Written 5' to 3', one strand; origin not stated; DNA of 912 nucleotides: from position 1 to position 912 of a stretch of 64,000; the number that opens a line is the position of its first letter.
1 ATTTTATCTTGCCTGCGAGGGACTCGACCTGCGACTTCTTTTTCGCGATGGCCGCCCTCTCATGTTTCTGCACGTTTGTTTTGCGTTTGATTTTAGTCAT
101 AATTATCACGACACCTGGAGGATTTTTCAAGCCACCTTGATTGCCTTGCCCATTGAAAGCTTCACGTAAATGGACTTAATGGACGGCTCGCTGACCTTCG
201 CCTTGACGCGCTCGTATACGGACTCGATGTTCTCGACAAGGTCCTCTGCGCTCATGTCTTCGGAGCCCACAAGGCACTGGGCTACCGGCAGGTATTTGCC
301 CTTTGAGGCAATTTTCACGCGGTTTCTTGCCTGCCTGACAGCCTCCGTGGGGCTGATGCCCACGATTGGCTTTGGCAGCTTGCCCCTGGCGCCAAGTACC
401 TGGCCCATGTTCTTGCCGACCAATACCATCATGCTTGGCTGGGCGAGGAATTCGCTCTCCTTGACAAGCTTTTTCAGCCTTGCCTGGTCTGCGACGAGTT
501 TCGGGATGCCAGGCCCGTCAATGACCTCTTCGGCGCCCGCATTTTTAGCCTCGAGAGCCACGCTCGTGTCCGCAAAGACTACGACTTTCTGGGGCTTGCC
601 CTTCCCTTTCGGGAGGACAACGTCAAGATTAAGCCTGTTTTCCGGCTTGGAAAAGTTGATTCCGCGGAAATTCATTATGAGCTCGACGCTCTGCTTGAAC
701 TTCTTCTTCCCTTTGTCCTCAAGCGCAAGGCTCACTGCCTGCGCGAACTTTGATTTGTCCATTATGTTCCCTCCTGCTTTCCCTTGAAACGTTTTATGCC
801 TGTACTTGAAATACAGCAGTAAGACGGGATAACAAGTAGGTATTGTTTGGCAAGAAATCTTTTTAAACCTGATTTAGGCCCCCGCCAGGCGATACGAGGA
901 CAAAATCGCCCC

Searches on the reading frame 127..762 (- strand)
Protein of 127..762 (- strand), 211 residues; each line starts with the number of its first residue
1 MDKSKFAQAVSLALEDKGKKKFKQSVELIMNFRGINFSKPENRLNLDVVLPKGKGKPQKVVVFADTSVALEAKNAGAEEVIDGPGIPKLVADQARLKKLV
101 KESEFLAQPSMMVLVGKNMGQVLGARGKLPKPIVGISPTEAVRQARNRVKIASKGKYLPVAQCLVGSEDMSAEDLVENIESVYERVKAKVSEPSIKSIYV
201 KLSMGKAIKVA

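Call 27: search_protein_families(library=pfam, proteins=[window:127-762:-], max_evalue=0.001)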
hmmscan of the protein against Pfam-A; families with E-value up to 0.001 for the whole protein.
window:127-762:- (211 aa): 1 family
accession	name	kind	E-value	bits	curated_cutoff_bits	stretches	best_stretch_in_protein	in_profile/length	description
PF00687.26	Ribosomal_L1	-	6e-35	121.1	32.2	1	18-205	5-197/198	Ribosomal protein L1p/L10e family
